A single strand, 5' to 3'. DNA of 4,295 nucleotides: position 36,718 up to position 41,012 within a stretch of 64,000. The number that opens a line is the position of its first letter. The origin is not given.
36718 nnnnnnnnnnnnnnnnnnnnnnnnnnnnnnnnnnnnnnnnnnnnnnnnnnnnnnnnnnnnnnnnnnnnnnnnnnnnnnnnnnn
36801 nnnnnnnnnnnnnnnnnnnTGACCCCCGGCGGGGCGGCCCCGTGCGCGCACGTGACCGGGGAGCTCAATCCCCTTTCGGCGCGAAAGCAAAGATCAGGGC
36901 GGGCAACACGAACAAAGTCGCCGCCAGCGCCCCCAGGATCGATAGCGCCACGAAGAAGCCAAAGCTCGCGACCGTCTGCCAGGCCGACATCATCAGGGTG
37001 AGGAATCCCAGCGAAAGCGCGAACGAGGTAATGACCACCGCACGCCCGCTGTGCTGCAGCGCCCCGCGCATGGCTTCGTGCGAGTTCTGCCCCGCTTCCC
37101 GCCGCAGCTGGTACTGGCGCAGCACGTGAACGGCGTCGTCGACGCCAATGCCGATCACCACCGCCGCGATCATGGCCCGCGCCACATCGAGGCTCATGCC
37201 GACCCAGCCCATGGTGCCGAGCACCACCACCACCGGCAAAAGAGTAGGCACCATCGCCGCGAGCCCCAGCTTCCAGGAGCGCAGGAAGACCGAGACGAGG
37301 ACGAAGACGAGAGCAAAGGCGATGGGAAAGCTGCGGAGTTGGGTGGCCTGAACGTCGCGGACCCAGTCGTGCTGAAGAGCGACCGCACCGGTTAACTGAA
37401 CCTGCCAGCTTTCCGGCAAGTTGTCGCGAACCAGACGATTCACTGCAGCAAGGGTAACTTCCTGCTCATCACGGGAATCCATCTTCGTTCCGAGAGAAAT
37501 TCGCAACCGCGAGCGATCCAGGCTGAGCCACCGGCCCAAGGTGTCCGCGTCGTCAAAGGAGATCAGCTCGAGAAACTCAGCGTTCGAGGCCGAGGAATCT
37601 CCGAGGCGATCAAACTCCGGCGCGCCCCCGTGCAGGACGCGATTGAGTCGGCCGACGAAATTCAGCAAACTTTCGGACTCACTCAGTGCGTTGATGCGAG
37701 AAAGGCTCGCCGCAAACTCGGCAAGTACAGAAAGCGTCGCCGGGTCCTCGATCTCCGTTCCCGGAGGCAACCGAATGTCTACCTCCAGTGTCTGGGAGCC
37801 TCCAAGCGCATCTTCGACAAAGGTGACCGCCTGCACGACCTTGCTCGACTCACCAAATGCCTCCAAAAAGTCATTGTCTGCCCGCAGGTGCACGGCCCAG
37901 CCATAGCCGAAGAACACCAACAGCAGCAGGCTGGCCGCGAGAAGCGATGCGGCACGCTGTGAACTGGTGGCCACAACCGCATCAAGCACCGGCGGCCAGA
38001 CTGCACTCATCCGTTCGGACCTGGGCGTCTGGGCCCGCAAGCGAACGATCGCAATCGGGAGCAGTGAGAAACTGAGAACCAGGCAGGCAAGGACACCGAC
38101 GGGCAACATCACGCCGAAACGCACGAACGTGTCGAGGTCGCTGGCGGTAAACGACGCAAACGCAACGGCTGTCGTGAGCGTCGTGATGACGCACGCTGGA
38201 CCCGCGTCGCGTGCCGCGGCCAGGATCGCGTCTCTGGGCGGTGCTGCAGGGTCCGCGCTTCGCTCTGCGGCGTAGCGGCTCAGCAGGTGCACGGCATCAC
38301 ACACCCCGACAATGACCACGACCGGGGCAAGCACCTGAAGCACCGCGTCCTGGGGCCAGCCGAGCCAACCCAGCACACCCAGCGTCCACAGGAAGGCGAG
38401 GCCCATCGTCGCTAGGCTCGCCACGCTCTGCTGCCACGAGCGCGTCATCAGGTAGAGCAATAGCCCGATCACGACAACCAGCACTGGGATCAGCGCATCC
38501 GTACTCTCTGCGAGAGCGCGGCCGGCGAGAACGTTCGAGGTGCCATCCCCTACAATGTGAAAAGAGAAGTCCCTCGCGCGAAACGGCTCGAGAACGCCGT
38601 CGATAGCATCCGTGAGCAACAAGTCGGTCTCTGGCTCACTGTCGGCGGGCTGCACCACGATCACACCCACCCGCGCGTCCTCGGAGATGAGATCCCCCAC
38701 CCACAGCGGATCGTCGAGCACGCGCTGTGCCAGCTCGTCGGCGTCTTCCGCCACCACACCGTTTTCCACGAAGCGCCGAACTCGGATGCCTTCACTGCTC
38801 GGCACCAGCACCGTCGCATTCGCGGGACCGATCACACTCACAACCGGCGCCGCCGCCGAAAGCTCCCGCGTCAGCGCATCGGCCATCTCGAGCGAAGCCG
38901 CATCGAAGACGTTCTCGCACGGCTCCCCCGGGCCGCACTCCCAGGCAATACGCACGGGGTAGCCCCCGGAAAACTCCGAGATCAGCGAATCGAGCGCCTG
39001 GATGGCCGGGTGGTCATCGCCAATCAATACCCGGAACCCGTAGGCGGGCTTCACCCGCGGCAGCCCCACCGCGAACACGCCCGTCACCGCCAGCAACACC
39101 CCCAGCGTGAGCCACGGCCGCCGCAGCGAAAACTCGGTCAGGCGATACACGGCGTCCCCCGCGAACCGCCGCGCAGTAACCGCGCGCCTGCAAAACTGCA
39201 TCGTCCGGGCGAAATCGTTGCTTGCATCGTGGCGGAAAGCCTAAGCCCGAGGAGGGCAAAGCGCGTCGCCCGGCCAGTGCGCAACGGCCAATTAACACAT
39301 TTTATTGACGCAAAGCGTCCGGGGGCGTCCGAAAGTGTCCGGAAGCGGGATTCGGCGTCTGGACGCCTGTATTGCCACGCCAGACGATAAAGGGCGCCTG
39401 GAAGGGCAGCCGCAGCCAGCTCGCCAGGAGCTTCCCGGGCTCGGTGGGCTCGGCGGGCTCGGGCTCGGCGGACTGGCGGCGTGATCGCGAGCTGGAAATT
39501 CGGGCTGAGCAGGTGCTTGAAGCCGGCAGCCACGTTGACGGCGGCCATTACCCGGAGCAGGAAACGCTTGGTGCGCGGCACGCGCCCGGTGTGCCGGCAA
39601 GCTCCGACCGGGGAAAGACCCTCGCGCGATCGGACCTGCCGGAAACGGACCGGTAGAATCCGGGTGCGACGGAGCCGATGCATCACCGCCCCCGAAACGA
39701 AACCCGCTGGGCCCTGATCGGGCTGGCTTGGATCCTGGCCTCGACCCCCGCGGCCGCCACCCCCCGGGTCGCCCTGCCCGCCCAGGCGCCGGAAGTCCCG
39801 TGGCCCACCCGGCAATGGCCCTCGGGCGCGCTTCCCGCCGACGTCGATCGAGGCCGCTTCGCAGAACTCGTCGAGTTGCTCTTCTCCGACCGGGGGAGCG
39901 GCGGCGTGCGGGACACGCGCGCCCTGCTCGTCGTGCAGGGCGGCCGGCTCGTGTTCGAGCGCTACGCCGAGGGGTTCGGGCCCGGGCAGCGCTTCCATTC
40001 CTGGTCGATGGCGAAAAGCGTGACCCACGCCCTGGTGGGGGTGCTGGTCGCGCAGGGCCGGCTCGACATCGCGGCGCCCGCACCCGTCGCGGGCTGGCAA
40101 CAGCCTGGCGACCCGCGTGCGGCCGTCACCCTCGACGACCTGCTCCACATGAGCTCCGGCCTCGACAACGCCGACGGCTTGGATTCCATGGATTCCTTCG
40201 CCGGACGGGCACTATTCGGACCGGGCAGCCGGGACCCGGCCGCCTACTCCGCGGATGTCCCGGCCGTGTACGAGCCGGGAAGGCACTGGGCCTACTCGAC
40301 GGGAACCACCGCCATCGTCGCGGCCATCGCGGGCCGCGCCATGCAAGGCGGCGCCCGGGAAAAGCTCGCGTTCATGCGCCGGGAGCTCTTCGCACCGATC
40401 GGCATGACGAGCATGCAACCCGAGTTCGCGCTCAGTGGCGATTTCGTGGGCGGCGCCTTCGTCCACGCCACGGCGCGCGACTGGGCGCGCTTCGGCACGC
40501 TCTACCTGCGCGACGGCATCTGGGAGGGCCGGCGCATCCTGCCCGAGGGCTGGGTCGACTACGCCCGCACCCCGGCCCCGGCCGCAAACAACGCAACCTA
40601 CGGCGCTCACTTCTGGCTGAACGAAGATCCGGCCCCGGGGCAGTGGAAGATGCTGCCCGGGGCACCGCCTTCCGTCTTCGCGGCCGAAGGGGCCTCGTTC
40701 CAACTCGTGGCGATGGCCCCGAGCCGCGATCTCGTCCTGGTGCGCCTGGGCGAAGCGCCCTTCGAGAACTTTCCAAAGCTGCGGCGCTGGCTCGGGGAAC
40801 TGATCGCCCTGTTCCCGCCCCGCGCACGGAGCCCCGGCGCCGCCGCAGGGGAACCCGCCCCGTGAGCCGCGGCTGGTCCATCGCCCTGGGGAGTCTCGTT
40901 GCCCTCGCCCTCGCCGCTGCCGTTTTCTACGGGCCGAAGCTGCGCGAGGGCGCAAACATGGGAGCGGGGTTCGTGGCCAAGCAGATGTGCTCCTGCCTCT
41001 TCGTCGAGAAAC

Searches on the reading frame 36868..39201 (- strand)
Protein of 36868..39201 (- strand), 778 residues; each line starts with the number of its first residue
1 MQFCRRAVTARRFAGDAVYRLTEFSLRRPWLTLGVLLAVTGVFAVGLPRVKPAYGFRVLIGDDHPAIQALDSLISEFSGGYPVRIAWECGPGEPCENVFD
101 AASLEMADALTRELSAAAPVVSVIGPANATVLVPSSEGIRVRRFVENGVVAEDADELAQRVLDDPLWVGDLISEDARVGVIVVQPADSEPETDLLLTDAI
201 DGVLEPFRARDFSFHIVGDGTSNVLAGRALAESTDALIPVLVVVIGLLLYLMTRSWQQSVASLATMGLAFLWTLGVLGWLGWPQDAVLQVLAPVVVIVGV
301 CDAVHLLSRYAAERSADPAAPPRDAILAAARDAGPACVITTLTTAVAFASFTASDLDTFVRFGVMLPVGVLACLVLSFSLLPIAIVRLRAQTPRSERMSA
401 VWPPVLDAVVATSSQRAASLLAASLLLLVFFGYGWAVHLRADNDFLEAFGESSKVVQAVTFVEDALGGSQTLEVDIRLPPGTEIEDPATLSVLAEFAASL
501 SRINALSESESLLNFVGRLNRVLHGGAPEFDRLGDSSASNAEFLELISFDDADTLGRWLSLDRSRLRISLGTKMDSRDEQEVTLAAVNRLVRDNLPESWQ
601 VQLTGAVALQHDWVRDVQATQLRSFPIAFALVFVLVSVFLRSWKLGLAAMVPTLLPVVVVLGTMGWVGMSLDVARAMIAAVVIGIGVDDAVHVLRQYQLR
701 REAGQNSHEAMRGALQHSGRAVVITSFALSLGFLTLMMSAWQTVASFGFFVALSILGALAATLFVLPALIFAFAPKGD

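Call 94: search_protein_families(library=pfam, proteins=[window:36868-39201:-], max_evalue=0.001)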
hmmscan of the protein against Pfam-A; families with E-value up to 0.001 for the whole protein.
window:36868-39201:- (778 aa): 5 families
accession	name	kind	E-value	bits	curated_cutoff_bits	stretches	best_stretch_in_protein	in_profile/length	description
PF03176.21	MMPL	-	3.2e-36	125.4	20.5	2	549-773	71-302/333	MMPL family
PF02460.24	Patched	-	3.6e-18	66.2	23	2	644-766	29-150/156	Patched SSD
PF12349.14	Sterol-sensing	-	3.2e-11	43.8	22.3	1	643-764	6-127/153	Sterol-sensing domain of SREBP cleavage-activation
PF00873.25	ACR_tran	-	5.7e-11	41.3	28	1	576-770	822-1017/1021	AcrB/AcrD/AcrF family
PF02355.23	SecD_SecF_C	-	1.5e-10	41.3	20.5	1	625-771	35-184/189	Protein export membrane protein SecD/SecF, C-terminal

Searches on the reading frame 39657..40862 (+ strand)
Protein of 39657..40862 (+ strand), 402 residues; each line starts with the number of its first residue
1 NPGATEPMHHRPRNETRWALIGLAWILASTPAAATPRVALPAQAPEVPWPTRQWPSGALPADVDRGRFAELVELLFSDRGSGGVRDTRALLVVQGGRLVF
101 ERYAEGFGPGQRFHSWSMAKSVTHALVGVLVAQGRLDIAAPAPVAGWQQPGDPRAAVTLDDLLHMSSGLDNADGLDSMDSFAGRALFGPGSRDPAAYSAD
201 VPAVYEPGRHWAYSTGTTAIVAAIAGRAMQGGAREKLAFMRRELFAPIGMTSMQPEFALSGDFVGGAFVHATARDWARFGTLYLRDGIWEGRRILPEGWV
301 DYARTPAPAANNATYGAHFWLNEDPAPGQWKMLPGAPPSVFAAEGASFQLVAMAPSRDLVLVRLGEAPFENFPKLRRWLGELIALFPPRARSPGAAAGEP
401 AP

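Call 94: search_protein_families(library=pfam, proteins=[window:39657-40862:+], max_evalue=0.001)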
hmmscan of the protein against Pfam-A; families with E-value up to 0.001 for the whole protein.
window:39657-40862:+ (402 aa): 1 family
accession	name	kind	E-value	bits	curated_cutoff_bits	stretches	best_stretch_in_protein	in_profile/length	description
PF00144.29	Beta-lactamase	-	4e-29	102.3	27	1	89-370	18-313/329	Beta-lactamase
